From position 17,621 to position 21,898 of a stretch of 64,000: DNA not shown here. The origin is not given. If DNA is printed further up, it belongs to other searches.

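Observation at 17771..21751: Single-polypeptide STAND switch that both reads and writes cyclic nucleotides (cNMP-binding / NACHT / TPR / cNMP-binding / class III cyclase)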

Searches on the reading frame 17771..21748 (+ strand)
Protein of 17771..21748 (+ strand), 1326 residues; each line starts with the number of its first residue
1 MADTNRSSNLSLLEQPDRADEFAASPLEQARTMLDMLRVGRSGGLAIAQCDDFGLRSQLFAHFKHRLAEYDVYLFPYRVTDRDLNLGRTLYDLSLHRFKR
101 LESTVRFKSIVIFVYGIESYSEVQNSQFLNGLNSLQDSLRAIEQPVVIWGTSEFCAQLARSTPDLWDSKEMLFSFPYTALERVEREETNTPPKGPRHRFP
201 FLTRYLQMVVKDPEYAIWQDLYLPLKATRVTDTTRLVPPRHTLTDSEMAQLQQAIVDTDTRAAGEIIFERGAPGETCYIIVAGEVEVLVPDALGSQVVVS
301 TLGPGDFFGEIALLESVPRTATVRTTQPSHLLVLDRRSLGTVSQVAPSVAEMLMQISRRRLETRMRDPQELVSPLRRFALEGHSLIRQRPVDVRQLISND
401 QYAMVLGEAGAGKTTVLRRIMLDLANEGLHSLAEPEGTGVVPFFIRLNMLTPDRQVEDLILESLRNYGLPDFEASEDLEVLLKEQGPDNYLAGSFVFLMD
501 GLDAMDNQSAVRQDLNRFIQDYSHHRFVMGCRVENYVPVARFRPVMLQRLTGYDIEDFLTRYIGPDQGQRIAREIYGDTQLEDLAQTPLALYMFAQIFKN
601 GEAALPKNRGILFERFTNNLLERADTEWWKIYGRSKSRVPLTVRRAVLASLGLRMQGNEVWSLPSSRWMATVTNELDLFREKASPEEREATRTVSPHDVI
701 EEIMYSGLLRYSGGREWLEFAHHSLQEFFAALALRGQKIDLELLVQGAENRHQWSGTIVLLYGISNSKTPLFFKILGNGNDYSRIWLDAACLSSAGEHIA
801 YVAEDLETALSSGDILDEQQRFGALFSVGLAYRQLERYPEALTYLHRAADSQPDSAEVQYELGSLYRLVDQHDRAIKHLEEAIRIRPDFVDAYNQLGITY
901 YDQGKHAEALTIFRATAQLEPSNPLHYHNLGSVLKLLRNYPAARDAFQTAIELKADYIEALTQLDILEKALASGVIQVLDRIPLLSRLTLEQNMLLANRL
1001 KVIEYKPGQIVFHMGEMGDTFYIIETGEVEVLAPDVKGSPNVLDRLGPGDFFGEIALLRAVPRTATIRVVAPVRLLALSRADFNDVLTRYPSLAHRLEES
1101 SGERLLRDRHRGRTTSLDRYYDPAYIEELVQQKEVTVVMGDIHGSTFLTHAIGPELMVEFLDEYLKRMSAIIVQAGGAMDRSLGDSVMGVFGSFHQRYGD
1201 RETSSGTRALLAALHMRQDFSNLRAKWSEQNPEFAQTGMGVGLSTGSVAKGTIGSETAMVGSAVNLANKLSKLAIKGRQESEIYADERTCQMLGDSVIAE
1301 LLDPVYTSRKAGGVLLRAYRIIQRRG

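Call 3: search_protein_families(library=pfam, proteins=[window:17771-21748:+], max_evalue=0.1)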
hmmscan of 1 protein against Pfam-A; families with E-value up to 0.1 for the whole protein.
window:17771-21748:+ (1326 aa): 31 families (the best 25 are shown)
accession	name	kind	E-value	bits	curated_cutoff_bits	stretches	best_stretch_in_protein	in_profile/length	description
PF00027.35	cNMP_binding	-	1.2e-46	157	27.5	2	1003-1090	2-89/89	Cyclic nucleotide-binding domain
PF00515.34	TPR_1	-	6e-23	80.1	27.8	4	856-889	1-34/34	Tetratricopeptide repeat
PF07719.23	TPR_2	-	4.4e-21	73.6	27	4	891-923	2-34/34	Tetratricopeptide repeat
PF13414.12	TPR_11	-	9.9e-21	73.6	26.8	3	871-904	9-42/42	TPR repeat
PF13424.12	TPR_12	-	1.9e-16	60.4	30.1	2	827-887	8-76/77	Tetratricopeptide repeat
PF13181.12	TPR_8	-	3.4e-16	58.4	25.7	1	856-888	1-33/34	Tetratricopeptide repeat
PF13432.12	TPR_16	-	5.9e-15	55.8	32.7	2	829-888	4-63/65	Tetratricopeptide repeat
PF13431.12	TPR_17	-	6.2e-13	48.3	24.4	1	879-910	2-33/34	Tetratricopeptide repeat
PF13428.12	TPR_14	-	2.9e-12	46.4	23.5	3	824-864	3-43/44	Tetratricopeptide repeat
PF13374.12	TPR_10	-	1.1e-11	44.7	27.5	1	891-917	3-29/42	Tetratricopeptide repeat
PF14559.12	TPR_19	-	4.1e-11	43.5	25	3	871-930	6-64/68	Tetratricopeptide repeat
PF00211.25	Guanylate_cyc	-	9.7e-10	38.8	21.9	1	1132-1278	6-144/183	Adenylate and Guanylate cyclase catalytic domain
PF13176.12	TPR_7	-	1.5e-09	37.6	27.9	1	824-855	1-34/36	Tetratricopeptide repeat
PF05729.18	NACHT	-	8.3e-08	32.7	26.7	1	403-514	3-105/167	NACHT domain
PF13174.12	TPR_6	-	2.2e-07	31.5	26.3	0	824-855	2-33/33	Tetratricopeptide repeat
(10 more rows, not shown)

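Call 4: search_protein_families(library=padloc, proteins=[window:17771-21748:+], max_evalue=0.1)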
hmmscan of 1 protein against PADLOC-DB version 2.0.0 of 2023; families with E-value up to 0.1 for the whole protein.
window:17771-21748:+ (1326 aa): 20 families
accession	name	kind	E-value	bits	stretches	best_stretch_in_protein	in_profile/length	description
PDLC00734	PycC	-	2.5e-24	84.1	3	1130-1271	185-321/374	Pycsar cyclase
PDLC00731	Effector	-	4.8e-23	79.6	2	245-366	29-146/306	TIR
PDLC02371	PycTIR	-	4.4e-21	73.5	2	996-1109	33-142/288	-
PDLC00732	Effector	-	4.7e-15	53.3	2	260-365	40-141/301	TIR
PDLC02367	PycC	-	6.7e-13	46.6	1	1134-1297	43-196/226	-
PDLC00766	PycC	-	1e-09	36.2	1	1134-1276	43-182/232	Pycsar cyclase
PDLC00730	Effector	-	4.1e-07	27.5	1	1001-1104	57-157/299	TIR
PDLC02369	PycC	-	9.5e-06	23.3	1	1128-1293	40-191/248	-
PDLC05051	PDC-S60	-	2.1e-05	20.8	1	391-532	379-499/1027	-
PDLC02370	PycC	-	7.3e-05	20.3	1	1139-1246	86-188/340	-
PDLC01172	TPR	-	0.00049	17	0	871-915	150-195/448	TPR repeats containing protein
PDLC01148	RecD_like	-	0.0015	14.8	1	367-430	295-358/719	RecD/Tra ATPase fused to N-terminal HHH domain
PDLC01734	typeIV_RecD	-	0.0019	14.5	1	361-430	314-384/763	RecD_0_IVD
PDLC04140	mad8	-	0.0027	15.3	1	397-428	24-57/314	mads_8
PDLC00292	PtuA1|PtuA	-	0.0028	14.1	1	391-427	325-362/726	AAA ATPase domain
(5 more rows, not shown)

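Call 5: search_protein_families(library=ncbifam, proteins=[window:17771-21748:+], max_evalue=0.1)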
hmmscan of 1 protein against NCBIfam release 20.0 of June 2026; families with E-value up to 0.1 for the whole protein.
window:17771-21748:+ (1326 aa): 40 families (the best 25 are shown)
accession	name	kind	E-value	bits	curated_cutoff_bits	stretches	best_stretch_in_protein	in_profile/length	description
NF058543.1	ActPatMycb56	equivalog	3.3e-27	95.2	460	2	990-1104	9-121/317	acetyltransferase Pat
NF041163.2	encap_f2b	equivalog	1.4e-25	90.3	400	2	977-1104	71-200/450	family 2B encapsulin nanocompartment shell protein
NF008732.0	PRK11753.1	equivalog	5e-24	85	266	2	265-365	32-133/214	cAMP-activated global transcriptional regulator CRP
NF040959.1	MamA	equivalog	1.2e-21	77.1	200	1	819-920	102-203/204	magnetosome protein MamA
TIGR02917.1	PEP_TPR_lipo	equivalog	5.3e-17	61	312.2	1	824-964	365-505/899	XrtA/PEP-CTERM system TPR-repeat protein PrsT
TIGR03896.1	cyc_nuc_ocin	subfamily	5.7e-16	58.8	161.05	2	262-367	167-272/317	bacteriocin-type transport-associated protein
TIGR02552.1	LcrH_SycD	equivalog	6.1e-12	45.4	104.8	2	896-955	58-117/136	SycD/LcrH family type III secretion system chaperone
TIGR02521.1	type_IV_pilW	equivalog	8.2e-12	45.2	154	1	824-964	33-175/234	type IV pilus biogenesis/stability protein PilW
NF010499.0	PRK13918.1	equivalog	1.9e-10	40.6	274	2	1000-1078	12-88/205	CRP/FNR family transcriptional regulator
NF033762.1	social_mot_Tgl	equivalog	7.4e-10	38.6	225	1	825-914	34-124/252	social motility TPR repeat lipoprotein Tgl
TIGR00990.1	3a0801s09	subfamily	2e-09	36.7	757.25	1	840-956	383-499/615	mitochondrial import receptor subunit TOM70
NF008391.2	PRK11189.1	equivalog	4.7e-09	36.2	250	1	851-931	60-140/297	lipoprotein NlpI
NF033758.1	gliding_GltE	equivalog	9.9e-09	34.7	225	1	851-966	149-264/411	adventurous gliding motility TPR repeat lipoprotein GltE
NF058535.1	antiphage_EruA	equivalog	1.1e-08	33.7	1000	2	545-734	133-303/1318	NACHT domain-containing antiphage protein EruA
NF047371.1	FlcA_CTERM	equivalog_domain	5.1e-08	31.8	300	1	863-953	445-536/646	periplasmic flagellar collar protein FlcA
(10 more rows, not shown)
